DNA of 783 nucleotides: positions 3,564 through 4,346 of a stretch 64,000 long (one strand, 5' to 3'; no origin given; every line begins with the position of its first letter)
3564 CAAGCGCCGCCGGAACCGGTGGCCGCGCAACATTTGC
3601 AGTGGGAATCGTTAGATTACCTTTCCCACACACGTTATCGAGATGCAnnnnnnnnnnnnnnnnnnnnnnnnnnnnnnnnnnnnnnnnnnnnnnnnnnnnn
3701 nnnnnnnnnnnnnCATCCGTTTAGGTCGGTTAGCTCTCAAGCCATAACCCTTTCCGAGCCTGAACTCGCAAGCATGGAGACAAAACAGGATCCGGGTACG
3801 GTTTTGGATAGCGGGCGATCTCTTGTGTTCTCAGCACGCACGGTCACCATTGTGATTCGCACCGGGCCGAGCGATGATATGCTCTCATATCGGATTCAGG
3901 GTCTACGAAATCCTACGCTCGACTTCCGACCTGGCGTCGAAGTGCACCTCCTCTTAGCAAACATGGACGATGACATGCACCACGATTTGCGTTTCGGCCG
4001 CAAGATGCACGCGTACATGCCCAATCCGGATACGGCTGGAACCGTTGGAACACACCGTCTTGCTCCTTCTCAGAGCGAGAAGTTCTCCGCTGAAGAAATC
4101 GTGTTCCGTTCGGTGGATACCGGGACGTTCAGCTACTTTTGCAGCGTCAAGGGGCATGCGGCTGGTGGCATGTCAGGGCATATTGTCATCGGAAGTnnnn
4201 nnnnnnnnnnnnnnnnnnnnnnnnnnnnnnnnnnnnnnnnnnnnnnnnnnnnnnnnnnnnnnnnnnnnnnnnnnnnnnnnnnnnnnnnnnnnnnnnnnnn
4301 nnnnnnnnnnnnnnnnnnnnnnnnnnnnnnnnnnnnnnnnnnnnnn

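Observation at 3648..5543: Cupredoxin and beta-barrel ORFs share one frame, separated by a single in-frame TAG; the downstream barrel ORF lacks a signal peptide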

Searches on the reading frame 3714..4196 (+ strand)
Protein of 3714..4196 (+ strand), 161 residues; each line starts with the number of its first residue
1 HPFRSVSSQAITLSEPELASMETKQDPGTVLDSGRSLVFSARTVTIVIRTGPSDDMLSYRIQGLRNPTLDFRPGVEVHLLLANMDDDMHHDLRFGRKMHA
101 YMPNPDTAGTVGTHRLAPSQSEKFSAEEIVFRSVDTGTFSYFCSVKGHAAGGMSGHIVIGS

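Call 26: find_related_loci(query=A3, collection=genome_contigs, flank=10000)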
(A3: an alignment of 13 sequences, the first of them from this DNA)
Query A3 (161 aa) in genome_contigs; peptide patterns used: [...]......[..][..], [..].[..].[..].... (x = any residue, [..] = any of these).
97 stretches matched a pattern; 86 encode a relative of the query (tblastn E <= 1e-3); the best 80 are kept; 80 distinct loci.
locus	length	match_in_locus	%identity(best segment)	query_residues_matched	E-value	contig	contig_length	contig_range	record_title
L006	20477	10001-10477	62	2-160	3e-64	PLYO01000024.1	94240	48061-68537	MAG: Ignavibacteriae bacterium isolate palsa_1295 73.20120700_P3D.263_contig_18880, whole genome shotgun sequence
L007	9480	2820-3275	48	2-160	1e-45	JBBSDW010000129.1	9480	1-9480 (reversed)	MAG: Candidatus Kapaibacterium sp. isolate LS1_sbin.25 LS1_sbin.25_K_1400538_L_9480_cov_11.0000, whole genome shotgun se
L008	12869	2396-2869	46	3-161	5e-43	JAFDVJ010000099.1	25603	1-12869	MAG: Acidobacteria bacterium isolate SZAS-13 ACID-KAN-6__99__length-25603, whole genome shotgun sequence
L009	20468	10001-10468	45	3-160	4e-42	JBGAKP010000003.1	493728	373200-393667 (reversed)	MAG: Pyrinomonadaceae bacterium isolate MAG_AAO_H10.9 AAOH10-9_opera_contig_55, whole genome shotgun sequence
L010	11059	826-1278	49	2-161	6e-42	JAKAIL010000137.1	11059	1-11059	MAG: Bacteroidetes bacterium isolate WY3.bin23 NODE_10884_length_11059_cov_1.334797, whole genome shotgun sequence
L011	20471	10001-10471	45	3-160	4e-42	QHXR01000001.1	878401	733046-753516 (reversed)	MAG: Acidobacteria bacterium isolate gp4 AA15 14_0903_13_30cm_scaffold_16789_curated, whole genome shotgun sequence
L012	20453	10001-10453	47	2-159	1e-41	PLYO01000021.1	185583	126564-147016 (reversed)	MAG: Ignavibacteriae bacterium isolate palsa_1295 73.20120700_P3D.263_contig_26114, whole genome shotgun sequence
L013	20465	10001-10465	45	2-161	2e-41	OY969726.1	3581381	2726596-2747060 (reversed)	MAG: uncultured Bacteroidetes bacterium isolate MFD05502.bin.4.212 genome assembly, chromosome: 1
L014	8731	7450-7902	45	1-159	2e-40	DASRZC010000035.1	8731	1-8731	MAG TPA_asm: Candidatus Kapaibacterium sp. isolate SMAG_U14065 k141_1378886, whole genome shotgun sequence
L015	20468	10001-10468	42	3-160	6e-41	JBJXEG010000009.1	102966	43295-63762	MAG: Pyrinomonadaceae bacterium isolate P.bin.181 k127_861790, whole genome shotgun sequence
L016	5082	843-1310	44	3-160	2e-40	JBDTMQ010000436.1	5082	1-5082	MAG: Acidobacteriota bacterium isolate cluster3_bin.13 NODE_93342_length_5082_cov_4.462105, whole genome shotgun sequenc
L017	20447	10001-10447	45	12-160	1e-40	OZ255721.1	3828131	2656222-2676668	MAG: Abditibacteriaceae bacterium isolate 7bf6772e-6c33-449c-9fdb-ec1266bce879 genome assembly, chromosome: 1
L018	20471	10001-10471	44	3-160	1e-40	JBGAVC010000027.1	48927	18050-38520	MAG: Pyrinomonadaceae bacterium isolate MAG_AAO_H10.68 AAOH10-68_opera_contig_3076, whole genome shotgun sequence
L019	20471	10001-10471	45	3-160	1e-40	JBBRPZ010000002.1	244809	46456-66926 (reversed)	MAG: Pyrinomonadales bacterium isolate metawrap_la1_109 W_la1_109_k141_501267L_244809_cov_19.0356, whole genome shotgun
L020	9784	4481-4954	46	2-160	6e-40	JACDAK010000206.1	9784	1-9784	MAG: Blastocatellia bacterium isolate MGR_bin254 SD2897-2912_k127_6274112, whole genome shotgun sequence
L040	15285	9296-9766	41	3-160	1e-38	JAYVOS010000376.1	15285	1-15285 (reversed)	MAG: Chloracidobacterium sp. isolate GL72_DN_concoct_256 GL72_DN_concoct_256_375, whole genome shotgun sequence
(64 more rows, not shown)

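Call 76: search_protein_families(library=ncbifam, proteins=[L012:12655-16032:+, L012:7817-9265:+, L012:6360-7823:+, L010:3479-3850:+, L010:3126-3470:+, L012:11720-12253:+, L040:5272-7599:+], max_evalue=0.00001)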
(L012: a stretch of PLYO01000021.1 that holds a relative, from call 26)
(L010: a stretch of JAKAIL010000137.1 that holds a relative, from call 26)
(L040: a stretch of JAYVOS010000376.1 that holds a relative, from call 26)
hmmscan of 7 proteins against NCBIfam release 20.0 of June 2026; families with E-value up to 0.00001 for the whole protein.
L012:12655-16032:+ (1126 aa): 11 families
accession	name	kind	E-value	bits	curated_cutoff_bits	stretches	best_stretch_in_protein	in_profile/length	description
TIGR00914.1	2A0601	subfamily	0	1120.9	701.45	2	1-787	1-794/1051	CusA/CzcA family heavy metal efflux RND transporter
NF033617.1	RND_permease_2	subfamily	5.3e-127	425.2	1250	2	16-784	11-768/1009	multidrug efflux RND transporter permease subunit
NF000282.2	RND_permease_1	subfamily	1.1e-105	354.6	1250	2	14-785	11-791/1029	multidrug efflux RND transporter permease subunit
TIGR00915.1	2A0602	subfamily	9.5e-90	301.9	940.35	2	14-807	12-809/1050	efflux RND transporter permease subunit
NF007905.0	PRK10614.1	equivalog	2e-76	257.5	1774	2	17-765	15-749/1025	multidrug efflux RND transporter permease subunit MdtC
NF007133.0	PRK09579.1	equivalog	1.2e-65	221.7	1763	2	14-599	14-591/1017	multidrug efflux RND transporter permease subunit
NF007798.0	PRK10503.1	equivalog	1.9e-64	217.8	1584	2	22-756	29-754/1040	MdtB/MuxB family multidrug efflux RND transporter permease subunit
NF007131.0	PRK09577.1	equivalog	2.3e-63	214.3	1768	2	14-599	12-602/1045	multidrug efflux RND transporter permease subunit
NF007842.1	PRK10555.1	equivalog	2.9e-61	207.5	1854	2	15-585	13-590/1036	multidrug efflux RND transporter permease AcrD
NF000037.1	RND_perm_OqxB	exception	8.1e-56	189.4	2200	2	18-523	15-523/1050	multidrug efflux RND transporter permease subunit OqxB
NF011706.2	PRK15127.1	equivalog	7e-46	156.6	2150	2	14-502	12-498/1049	multidrug efflux RND transporter permease subunit AcrB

L012:7817-9265:+ (483 aa): 12 families
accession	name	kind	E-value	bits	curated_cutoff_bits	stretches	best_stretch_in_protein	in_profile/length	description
TIGR01730.1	RND_mfp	subfamily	3.3e-40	138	94.9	1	210-387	137-314/322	efflux RND transporter periplasmic adaptor subunit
TIGR00999.1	8a0102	subfamily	1.2e-37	129.5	319.3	1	195-387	81-271/271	CzcB/NccB family metal efflux transporter periplasmic adaptor subunit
NF007303.0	PRK09783.1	subfamily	2.3e-31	108.7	390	1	108-393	128-399/414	copper/silver efflux system membrane fusion protein CusB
NF045680.1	DiMtlExpIhpB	equivalog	4.3e-21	75.2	450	1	210-395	140-321/326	divalent metal ion exporter adaptor subunit IhpB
NF008606.0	PRK11578.1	equivalog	1.6e-10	40.6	342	1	209-379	185-361/371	macrolide transporter subunit MacA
TIGR00998.1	8a0101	subfamily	8.5e-10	38.1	390.8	1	206-285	203-283/334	EmrA/EmrK family multidrug efflux transporter periplasmic adaptor subunit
NF002939.0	PRK03598.1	equivalog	2.4e-09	36.8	393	1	205-294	202-291/332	secretion protein HlyD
NF007132.1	PRK09578.1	equivalog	1e-08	34.3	512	1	284-392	265-373/396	MexX/AxyX family multidrug efflux RND transporter periplasmic adaptor subunit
NF008589.1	PRK11556.1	equivalog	3.3e-08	32.9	391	1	210-382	195-375/392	MdtA/MuxA family multidrug efflux RND transporter periplasmic adaptor subunit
NF007348.0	PRK09838.1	subfamily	4.7e-07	29.9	143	1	405-472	36-104/115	cation efflux system protein CusF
TIGR02971.1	heterocyst_DevB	subfamily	9.4e-07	28.5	129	1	164-285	156-280/327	ABC exporter membrane fusion protein, DevB family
NF011715.0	PRK15136.1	equivalog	8.2e-06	24.7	563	0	209-281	217-290/390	multidrug efflux MFS transporter periplasmic adaptor subunit EmrA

L012:6360-7823:+ (488 aa): 2 families
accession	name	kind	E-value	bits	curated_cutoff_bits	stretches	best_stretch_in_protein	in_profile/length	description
TIGR01844.1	type_I_sec_TolC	subfamily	1.3e-09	37.5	225.15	1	77-471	14-392/414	TolC family outer membrane protein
NF045679.1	DiMtlExpIhpA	equivalog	1.9e-06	26.8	650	0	48-256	14-221/424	divalent metal ion exporter subunit IhpA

L010:3479-3850:+ (124 aa): 1 family
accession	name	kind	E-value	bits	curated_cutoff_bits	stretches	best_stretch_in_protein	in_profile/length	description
NF007348.0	PRK09838.1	subfamily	1.4e-07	31.6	143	1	33-107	28-100/115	cation efflux system protein CusF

L010:3126-3470:+ (115 aa): 1 family
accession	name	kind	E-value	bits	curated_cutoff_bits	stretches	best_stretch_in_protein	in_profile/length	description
NF007348.0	PRK09838.1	subfamily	1.5e-06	28.3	143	1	20-101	20-104/115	cation efflux system protein CusF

L012:11720-12253:+ (178 aa): 1 family
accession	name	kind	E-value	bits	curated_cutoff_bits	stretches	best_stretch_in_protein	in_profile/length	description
NF011054.0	PRK14486.1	equivalog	1.1e-10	41.5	447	1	57-153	202-289/294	putative bifunctional cbb3-type cytochrome c oxidase subunit II/cytochrome c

L040:5272-7599:+ (776 aa): 20 families
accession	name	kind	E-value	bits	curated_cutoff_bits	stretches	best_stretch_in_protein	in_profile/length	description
NF007952.0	PRK10671.1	equivalog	2.1e-199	664.7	1316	1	123-775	187-835/838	copper-exporting P-type ATPase CopA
TIGR01525.1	ATPase-IB_hvy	subfamily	9.6e-189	628.8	346.25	1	192-771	1-560/560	heavy metal translocating P-type ATPase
TIGR01511.1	ATPase-IB1_Cu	subfamily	1.1e-183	612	397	1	174-772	2-542/542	copper-translocating P-type ATPase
TIGR01512.1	ATPase-IB2_Cd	subfamily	1.4e-120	403.3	313.5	1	233-772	19-493/494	cadmium family heavy metal-translocating P-type ATPase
NF008262.1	PRK11033.1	equivalog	1.3e-116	390.8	1005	1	234-774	197-730/731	zinc/cadmium/mercury/lead-transporting ATPase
NF033775.1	P_type_ZntA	exception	4.6e-106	355.8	1240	1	234-774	202-731/732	Zn(II)/Cd(II)/Pb(II) translocating P-type ATPase ZntA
TIGR01494.1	ATPase_P-type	subfamily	1.3e-89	300.9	62.3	1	237-739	1-463/478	HAD-IC family P-type ATPase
TIGR01497.1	kdpB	equivalog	1.9e-57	194.8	527.9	1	208-697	43-549/675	potassium-transporting ATPase subunit KdpB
TIGR01647.1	ATPase-IIIA_H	equivalog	6.1e-56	190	615.5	2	232-538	55-364/755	plasma-membrane proton-efflux P-type ATPase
TIGR01517.1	ATPase-IIB_Ca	equivalog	3.2e-46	157.9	507.05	2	635-735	606-706/882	calcium-translocating P-type ATPase, PMCA-type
NF010609.0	PRK14010.1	equivalog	6.6e-43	146.9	1323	1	237-694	70-541/673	K(+)-transporting ATPase subunit B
TIGR01116.1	ATPase-IIA1_Ca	equivalog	3.6e-40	137.8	703.4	2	584-723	456-610/799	calcium-translocating P-type ATPase, SERCA-type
TIGR01522.1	ATPase-IIA2_Ca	equivalog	1.3e-39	135.6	798.3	3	635-725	566-657/854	calcium-transporting P-type ATPase, PMR1-type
TIGR01524.1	ATPase-IIIB_Mg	equivalog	6.3e-35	120.3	610.75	3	635-737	581-686/867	magnesium-translocating P-type ATPase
NF011702.0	PRK15122.1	subfamily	2.2e-33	115.2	975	2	635-725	620-710/907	magnesium-translocating P-type ATPase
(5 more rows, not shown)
